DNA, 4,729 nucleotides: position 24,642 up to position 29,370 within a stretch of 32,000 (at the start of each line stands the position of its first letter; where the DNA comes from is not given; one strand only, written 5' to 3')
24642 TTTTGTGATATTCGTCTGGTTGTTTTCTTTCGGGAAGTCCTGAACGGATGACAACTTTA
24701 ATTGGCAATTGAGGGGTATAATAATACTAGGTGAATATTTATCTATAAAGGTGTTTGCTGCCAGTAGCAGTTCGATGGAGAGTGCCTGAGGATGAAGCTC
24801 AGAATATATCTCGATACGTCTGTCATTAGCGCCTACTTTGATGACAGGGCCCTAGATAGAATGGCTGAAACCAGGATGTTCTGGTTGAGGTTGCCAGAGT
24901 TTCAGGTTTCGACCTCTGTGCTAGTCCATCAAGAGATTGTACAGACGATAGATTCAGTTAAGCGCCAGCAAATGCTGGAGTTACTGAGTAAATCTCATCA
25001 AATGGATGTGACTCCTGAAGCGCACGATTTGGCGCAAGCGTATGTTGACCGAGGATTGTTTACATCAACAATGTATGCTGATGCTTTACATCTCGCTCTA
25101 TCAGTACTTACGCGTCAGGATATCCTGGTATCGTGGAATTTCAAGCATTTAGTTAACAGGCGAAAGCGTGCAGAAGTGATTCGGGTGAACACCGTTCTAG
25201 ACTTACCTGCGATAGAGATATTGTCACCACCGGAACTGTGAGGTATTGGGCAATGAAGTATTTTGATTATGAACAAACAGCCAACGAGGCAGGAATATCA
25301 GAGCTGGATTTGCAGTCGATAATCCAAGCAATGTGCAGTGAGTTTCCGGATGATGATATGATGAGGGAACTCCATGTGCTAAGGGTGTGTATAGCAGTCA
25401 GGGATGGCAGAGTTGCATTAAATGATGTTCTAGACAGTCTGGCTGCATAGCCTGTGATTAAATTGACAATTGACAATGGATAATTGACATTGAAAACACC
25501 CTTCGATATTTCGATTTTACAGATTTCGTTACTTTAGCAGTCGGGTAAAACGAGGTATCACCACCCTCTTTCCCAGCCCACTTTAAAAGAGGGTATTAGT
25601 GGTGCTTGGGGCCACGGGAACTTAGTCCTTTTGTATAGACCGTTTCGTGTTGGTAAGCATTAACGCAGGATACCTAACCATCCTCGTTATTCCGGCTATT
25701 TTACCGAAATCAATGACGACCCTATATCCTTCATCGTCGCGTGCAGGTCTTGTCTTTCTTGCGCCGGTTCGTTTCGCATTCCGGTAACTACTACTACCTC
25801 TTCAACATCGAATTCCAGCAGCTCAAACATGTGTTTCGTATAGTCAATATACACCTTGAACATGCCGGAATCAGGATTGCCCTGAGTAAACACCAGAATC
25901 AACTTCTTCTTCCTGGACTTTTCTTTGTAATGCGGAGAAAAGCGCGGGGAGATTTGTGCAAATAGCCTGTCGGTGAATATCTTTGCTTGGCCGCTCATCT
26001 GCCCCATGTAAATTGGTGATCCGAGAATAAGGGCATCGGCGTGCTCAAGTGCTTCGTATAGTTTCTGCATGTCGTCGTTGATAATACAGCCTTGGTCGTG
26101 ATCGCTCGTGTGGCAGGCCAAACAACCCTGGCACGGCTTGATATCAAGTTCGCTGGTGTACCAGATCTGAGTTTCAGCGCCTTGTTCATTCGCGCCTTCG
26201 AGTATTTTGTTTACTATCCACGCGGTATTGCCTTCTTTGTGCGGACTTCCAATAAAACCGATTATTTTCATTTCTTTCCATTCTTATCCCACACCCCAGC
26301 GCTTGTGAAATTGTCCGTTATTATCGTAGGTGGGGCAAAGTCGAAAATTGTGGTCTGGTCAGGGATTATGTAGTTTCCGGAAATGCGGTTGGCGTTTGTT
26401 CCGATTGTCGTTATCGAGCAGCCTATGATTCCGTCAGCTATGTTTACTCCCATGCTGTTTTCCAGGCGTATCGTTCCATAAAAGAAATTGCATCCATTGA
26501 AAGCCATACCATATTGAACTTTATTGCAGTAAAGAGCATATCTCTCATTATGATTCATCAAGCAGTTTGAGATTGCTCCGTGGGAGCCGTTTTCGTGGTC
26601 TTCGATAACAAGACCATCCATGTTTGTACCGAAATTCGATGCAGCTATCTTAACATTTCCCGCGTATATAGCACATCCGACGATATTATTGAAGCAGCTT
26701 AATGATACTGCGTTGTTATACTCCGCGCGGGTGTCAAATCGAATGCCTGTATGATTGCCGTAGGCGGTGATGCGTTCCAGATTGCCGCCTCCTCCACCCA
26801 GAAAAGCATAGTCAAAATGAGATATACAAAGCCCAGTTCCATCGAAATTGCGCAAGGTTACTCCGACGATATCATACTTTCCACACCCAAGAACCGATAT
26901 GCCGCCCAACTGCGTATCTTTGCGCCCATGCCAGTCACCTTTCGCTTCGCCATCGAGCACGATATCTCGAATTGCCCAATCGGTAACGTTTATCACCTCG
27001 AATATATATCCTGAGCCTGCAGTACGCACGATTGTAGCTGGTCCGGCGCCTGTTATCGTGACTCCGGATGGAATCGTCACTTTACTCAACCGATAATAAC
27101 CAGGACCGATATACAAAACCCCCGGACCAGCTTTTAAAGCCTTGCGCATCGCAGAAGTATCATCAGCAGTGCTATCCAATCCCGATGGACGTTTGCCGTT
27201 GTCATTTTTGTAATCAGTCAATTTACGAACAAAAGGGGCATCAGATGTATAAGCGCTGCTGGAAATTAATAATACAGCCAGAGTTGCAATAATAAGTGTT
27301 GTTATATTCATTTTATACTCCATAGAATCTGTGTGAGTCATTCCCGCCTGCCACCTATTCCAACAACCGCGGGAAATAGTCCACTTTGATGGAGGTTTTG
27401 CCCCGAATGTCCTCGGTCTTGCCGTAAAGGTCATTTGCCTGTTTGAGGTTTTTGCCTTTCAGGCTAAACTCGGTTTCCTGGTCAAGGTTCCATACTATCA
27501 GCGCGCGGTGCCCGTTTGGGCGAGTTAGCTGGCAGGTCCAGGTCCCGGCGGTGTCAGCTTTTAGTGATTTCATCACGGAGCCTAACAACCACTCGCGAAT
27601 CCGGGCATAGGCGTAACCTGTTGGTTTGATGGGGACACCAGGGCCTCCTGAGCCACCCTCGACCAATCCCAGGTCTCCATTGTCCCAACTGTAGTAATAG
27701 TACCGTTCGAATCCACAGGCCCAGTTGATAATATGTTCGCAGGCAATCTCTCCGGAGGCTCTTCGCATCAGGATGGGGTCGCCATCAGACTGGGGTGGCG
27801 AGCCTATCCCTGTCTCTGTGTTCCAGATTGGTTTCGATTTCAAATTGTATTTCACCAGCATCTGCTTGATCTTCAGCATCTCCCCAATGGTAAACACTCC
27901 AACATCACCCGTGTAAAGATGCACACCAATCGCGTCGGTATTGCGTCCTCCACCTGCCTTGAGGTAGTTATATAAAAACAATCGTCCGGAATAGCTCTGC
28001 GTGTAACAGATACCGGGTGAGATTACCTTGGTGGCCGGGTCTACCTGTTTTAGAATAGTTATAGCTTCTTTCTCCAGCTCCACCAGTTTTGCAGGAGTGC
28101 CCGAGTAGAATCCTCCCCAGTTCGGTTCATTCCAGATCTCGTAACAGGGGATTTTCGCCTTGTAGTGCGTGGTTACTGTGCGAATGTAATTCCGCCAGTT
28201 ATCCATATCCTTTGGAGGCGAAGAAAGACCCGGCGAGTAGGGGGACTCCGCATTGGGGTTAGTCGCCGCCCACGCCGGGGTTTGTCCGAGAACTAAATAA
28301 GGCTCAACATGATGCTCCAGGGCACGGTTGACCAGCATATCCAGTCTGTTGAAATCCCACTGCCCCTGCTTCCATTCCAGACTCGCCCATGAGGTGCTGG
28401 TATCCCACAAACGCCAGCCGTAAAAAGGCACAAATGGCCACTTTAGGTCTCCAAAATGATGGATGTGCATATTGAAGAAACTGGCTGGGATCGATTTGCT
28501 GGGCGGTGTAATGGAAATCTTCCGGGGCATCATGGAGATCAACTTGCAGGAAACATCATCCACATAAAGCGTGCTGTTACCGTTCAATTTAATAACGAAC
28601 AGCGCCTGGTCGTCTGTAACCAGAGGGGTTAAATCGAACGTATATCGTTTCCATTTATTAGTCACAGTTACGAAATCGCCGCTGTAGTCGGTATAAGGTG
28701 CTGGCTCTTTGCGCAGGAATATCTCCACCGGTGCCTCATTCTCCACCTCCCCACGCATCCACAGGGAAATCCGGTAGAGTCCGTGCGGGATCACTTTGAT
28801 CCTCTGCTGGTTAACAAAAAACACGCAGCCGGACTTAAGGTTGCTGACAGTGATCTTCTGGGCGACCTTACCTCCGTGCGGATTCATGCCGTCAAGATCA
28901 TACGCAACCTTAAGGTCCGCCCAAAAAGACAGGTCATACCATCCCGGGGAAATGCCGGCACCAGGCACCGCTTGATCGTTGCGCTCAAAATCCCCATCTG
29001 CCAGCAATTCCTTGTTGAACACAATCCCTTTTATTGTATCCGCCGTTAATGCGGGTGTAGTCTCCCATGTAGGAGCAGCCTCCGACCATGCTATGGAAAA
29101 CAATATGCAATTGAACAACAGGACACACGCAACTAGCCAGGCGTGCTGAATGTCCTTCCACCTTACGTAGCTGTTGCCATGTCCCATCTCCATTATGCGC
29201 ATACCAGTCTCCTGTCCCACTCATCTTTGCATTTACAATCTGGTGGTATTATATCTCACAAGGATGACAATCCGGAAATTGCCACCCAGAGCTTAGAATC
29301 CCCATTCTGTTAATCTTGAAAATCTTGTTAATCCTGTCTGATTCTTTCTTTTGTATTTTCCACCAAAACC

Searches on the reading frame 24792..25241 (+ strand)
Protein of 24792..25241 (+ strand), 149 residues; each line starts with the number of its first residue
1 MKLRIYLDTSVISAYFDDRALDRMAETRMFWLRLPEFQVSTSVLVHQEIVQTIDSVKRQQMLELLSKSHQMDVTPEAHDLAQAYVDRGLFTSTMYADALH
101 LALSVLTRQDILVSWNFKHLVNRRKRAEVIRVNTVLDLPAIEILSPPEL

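Call 33: search_protein_families(library=pfam, proteins=[window:24792-25241:+], max_evalue=0.01)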
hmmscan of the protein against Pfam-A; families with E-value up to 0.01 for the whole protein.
window:24792-25241:+ (149 aa): 1 family
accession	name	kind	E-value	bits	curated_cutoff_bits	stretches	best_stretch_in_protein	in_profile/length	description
PF01850.27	PIN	-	3.6e-05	24.8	23.6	1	5-108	1-104/120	PIN domain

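Call 83: search_protein_families(library=ncbifam, proteins=[window:24792-25241:+], max_evalue=0.01)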
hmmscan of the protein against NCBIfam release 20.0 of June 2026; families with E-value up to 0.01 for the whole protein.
window:24792-25241:+ (149 aa): 0 families

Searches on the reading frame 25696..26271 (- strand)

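Call 33: search_protein_families(library=pfam, proteins=[window:25696-26271:-], max_evalue=0.01)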
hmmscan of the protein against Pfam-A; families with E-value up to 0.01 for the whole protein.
window:25696-26271:- (191 aa): 3 families
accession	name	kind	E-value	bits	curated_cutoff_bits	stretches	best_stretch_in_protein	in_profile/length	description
PF03358.20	FMN_red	-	3.9e-23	82.1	24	1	1-151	1-135/152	NADPH-dependent FMN reductase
PF02525.22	Flavodoxin_2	-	7.4e-13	49.1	27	1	1-182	1-193/198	Flavodoxin-like fold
PF12724.12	Flavodoxin_5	-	0.0025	18.5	27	0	70-102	36-68/145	Flavodoxin domain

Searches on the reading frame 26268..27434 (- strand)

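Call 33: search_protein_families(library=pfam, proteins=[window:26268-27434:-], max_evalue=0.01)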
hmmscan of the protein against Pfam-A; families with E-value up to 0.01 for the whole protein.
window:26268-27434:- (388 aa): 0 families

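Call 83: search_protein_families(library=ncbifam, proteins=[window:26268-27434:-], max_evalue=0.01)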
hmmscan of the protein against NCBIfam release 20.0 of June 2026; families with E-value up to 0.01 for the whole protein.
window:26268-27434:- (388 aa): 1 family
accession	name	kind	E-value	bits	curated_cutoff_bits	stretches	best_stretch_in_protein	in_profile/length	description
TIGR03808.1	RR_plus_rpt_1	equivalog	5.6e-06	25.2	120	1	49-165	13-129/455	TIGR03808 family TAT-translocated repetitive protein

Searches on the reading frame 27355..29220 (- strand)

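Call 33: search_protein_families(library=pfam, proteins=[window:27355-29220:-], max_evalue=0.01)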
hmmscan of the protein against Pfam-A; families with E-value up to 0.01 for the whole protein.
window:27355-29220:- (621 aa): 5 families
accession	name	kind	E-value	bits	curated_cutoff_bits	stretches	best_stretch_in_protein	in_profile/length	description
PF11790.14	Glyco_hydro_cc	-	1e-09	38.8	21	1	344-474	53-175/237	Glycosyl hydrolase catalytic core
PF01229.23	Glyco_hydro_39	-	5.2e-08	32.6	26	1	285-439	71-229/472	Glycosyl hydrolases family 39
PF02018.23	CBM_4_9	-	2.1e-07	31.8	25.9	1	111-213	32-132/136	Carbohydrate binding domain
PF00331.26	Glyco_hydro_10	-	0.00033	20.4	22.1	1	276-366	45-129/311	Glycosyl hydrolase family 10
PF02449.21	Glyco_hydro_42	-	0.0014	18.5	21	0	275-311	31-67/376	Beta-galactosidase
